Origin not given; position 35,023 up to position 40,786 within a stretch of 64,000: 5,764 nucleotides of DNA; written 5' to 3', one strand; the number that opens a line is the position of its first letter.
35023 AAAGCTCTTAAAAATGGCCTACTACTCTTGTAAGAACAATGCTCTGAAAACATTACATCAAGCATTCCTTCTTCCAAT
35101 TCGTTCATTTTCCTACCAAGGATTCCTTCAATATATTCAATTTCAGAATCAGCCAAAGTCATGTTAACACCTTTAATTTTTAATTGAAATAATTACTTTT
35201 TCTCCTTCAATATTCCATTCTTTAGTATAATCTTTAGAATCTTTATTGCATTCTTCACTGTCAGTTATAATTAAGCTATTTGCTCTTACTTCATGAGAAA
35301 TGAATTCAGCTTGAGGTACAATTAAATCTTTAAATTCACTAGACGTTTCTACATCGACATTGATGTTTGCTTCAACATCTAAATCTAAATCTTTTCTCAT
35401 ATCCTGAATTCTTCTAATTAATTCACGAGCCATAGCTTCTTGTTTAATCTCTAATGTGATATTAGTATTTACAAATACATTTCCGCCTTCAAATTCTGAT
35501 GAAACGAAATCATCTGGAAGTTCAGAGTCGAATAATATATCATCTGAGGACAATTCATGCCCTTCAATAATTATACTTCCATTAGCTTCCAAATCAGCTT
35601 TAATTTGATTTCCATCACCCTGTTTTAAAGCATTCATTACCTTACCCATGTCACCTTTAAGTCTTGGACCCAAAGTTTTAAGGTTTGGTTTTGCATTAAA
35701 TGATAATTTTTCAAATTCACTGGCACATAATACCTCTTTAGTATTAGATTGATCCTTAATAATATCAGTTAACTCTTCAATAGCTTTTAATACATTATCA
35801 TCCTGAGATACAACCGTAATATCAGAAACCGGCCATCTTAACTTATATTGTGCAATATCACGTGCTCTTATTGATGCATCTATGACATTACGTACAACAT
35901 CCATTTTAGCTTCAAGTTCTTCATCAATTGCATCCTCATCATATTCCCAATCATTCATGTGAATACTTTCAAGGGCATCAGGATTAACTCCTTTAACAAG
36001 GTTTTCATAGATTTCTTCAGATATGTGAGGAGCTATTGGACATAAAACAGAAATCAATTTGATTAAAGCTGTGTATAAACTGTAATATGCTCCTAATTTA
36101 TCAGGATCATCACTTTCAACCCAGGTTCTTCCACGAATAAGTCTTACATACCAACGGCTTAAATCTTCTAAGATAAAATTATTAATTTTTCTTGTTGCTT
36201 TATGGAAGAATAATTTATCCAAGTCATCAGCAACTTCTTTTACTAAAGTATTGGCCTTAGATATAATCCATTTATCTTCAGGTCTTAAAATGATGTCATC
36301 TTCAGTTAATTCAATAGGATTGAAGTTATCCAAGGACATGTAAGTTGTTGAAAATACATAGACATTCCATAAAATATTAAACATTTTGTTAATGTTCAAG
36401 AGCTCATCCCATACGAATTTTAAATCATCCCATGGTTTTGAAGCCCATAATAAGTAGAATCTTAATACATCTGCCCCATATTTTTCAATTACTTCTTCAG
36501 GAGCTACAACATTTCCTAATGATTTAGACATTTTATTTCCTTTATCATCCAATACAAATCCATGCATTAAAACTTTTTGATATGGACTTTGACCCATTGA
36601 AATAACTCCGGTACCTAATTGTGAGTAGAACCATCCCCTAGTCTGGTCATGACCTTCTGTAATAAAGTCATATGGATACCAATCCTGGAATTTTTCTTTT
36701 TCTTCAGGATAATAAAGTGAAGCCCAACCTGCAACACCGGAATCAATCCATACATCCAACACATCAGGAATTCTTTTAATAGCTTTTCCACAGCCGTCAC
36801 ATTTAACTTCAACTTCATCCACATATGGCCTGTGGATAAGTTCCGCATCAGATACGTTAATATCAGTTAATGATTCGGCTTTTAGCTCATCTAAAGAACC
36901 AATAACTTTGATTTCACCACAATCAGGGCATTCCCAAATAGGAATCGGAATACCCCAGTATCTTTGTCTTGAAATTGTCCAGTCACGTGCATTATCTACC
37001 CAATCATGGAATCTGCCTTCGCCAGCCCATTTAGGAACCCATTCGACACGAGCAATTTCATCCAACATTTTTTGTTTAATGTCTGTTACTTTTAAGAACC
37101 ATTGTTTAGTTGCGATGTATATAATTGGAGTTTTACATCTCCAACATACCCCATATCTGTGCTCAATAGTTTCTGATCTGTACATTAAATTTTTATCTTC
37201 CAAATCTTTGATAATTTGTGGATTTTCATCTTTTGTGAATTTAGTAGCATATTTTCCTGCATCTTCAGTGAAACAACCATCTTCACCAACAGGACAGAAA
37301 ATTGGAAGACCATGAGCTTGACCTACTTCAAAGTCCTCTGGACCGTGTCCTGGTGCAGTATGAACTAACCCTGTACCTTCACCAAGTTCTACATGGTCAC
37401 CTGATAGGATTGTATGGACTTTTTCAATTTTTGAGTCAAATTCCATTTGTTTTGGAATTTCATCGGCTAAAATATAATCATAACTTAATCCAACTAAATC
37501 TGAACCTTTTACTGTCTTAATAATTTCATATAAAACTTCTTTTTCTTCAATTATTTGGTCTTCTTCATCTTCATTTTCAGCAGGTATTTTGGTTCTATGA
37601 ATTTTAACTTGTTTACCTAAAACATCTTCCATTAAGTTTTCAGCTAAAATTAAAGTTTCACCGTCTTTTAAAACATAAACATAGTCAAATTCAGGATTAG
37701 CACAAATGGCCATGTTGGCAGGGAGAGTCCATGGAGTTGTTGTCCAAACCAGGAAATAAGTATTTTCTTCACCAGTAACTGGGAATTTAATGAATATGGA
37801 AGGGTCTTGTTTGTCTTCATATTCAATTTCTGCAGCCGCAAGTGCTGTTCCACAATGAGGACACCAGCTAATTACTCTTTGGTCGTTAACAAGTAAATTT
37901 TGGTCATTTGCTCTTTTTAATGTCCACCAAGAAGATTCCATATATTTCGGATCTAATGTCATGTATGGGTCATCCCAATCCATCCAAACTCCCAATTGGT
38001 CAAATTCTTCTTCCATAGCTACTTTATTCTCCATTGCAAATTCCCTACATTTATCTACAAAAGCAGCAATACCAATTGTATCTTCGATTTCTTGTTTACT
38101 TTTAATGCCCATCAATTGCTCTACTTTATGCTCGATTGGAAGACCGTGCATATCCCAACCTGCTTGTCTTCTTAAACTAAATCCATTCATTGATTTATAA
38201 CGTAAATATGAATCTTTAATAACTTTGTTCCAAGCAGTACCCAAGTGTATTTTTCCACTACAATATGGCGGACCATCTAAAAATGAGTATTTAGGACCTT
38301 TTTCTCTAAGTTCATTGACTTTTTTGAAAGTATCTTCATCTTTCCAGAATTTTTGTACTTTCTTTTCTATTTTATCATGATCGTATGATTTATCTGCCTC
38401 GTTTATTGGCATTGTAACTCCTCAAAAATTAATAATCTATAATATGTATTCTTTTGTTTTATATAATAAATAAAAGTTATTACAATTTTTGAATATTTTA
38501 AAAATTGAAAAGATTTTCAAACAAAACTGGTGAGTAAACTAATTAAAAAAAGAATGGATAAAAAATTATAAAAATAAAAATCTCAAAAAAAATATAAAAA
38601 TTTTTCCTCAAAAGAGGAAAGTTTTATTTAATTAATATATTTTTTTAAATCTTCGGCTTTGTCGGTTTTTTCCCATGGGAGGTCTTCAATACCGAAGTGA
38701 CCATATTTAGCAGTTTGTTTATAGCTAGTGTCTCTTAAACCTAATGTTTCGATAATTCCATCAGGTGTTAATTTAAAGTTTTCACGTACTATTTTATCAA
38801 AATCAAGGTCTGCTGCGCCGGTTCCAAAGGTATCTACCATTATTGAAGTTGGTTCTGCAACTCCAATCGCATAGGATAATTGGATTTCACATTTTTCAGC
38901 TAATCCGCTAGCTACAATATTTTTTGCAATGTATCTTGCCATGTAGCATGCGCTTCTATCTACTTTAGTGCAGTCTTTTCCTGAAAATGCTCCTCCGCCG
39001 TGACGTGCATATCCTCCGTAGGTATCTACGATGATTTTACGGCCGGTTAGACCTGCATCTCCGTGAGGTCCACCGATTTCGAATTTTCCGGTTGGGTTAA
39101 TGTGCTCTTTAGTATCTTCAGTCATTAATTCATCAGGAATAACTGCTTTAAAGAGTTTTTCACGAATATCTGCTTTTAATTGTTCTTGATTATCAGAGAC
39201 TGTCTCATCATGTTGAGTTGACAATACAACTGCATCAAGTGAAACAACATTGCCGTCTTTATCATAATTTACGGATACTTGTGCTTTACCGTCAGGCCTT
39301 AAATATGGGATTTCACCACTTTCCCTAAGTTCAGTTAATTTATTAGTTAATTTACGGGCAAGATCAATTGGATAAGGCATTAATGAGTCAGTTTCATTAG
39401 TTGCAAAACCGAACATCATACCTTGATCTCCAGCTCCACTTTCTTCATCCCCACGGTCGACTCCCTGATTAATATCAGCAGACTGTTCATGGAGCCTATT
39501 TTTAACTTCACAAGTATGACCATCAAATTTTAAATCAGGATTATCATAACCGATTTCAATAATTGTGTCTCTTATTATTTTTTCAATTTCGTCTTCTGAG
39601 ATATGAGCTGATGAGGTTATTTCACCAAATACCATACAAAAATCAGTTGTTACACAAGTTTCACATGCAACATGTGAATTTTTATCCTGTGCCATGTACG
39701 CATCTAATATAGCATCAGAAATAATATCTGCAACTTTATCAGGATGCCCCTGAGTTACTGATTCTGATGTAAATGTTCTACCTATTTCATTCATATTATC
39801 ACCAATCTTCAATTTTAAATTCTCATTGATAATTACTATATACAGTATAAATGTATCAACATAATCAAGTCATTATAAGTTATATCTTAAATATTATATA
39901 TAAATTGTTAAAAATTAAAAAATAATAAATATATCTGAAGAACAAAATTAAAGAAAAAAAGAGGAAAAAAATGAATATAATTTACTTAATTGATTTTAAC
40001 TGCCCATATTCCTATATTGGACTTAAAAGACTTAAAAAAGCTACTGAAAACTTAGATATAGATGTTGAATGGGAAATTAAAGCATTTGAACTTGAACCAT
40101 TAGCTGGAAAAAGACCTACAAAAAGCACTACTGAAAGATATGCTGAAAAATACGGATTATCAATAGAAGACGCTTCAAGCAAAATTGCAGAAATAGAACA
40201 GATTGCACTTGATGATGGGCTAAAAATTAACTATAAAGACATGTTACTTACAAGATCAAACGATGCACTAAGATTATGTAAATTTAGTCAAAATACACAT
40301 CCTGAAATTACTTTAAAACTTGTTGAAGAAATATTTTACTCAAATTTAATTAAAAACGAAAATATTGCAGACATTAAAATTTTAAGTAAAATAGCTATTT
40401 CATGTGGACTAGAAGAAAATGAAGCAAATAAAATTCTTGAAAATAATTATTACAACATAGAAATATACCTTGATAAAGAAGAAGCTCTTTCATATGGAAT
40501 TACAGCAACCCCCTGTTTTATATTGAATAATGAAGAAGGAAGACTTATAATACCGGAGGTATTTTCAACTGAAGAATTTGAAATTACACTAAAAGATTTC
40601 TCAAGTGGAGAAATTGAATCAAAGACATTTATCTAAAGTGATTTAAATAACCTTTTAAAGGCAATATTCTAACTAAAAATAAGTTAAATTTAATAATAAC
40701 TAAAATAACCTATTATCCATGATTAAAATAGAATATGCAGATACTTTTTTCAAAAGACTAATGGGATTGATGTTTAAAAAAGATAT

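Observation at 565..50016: A 19-bp motif occurs four times, always upstream of DNA-metabolism genes: candidate archaeal DNA replication/repair regulon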

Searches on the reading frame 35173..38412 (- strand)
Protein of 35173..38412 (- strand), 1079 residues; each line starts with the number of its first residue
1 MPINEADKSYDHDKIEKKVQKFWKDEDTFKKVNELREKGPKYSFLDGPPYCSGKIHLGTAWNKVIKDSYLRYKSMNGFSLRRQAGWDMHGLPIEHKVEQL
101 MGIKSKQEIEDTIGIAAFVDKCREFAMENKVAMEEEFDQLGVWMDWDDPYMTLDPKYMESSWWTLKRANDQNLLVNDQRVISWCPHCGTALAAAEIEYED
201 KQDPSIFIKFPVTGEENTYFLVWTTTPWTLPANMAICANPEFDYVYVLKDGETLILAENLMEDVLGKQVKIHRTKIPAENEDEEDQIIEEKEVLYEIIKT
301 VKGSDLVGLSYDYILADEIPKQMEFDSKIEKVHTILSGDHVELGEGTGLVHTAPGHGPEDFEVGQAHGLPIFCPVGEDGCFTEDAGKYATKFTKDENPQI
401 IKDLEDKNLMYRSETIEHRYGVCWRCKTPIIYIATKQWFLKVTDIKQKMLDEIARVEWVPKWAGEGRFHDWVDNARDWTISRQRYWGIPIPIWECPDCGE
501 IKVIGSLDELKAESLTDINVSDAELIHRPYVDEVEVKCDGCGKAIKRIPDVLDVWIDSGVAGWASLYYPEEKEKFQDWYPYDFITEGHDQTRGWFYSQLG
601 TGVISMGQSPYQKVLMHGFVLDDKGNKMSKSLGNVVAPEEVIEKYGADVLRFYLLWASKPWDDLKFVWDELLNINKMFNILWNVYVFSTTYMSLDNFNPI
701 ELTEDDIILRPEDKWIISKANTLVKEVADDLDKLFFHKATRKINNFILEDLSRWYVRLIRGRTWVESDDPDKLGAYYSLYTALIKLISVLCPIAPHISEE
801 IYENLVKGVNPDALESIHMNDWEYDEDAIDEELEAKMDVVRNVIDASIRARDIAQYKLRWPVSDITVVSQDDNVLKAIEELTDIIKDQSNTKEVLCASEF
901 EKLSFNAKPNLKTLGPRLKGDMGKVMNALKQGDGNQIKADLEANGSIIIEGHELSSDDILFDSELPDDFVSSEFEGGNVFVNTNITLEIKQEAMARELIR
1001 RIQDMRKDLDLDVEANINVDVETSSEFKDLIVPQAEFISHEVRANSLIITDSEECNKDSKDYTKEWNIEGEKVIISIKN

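Call 40: search_protein_families(library=pfam, proteins=[window:35173-38412:-], max_evalue=0.00001)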
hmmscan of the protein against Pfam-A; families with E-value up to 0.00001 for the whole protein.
window:35173-38412:- (1079 aa): 6 families
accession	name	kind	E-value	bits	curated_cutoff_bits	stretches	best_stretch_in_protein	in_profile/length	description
PF00133.28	tRNA-synt_1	-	3.9e-133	444.7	22.7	1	19-665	2-412/414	tRNA synthetases class I (I, L, M and V)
PF08264.19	Anticodon_1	-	3.5e-32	111.8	25.1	1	713-863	1-145/148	Anticodon-binding domain of tRNA ligase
PF19302.4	DUF5915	-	5.9e-27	94.9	27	1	883-1078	2-193/195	Domain of unknown function (DUF5915)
PF09334.17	tRNA-synt_1g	-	8e-25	87.8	20.1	2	551-674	244-374/391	tRNA synthetases class I (M)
PF01921.24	tRNA-synt_1f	-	4.3e-07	29.6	27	1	615-679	270-333/360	tRNA synthetases class I (K)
PF01406.26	tRNA-synt_1e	-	1.7e-06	28.1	27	1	609-656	235-282/301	tRNA synthetases class I (C) catalytic domain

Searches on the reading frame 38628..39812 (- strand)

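Call 40: search_protein_families(library=pfam, proteins=[window:38628-39812:-], max_evalue=0.00001)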
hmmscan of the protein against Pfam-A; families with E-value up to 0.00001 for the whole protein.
window:38628-39812:- (394 aa): 3 families
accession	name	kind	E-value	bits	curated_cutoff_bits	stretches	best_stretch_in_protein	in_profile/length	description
PF02773.21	S-AdoMet_synt_C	-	1.5e-65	219.8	25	1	246-382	1-138/138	S-adenosylmethionine synthetase, C-terminal domain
PF02772.21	S-AdoMet_synt_M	-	5.5e-45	152.8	29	1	125-244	2-120/120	S-adenosylmethionine synthetase, central domain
PF00438.25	S-AdoMet_synt_N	-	3.7e-39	133.7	33.1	1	13-112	3-99/99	S-adenosylmethionine synthetase, N-terminal domain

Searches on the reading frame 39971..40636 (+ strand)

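Call 40: search_protein_families(library=pfam, proteins=[window:39971-40636:+], max_evalue=0.00001)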
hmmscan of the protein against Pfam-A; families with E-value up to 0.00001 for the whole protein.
window:39971-40636:+ (221 aa): 1 family
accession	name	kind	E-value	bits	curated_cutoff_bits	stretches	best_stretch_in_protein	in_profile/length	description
PF01323.26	DSBA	-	1.3e-19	71.2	25.6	1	7-193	6-176/191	DSBA-like thioredoxin domain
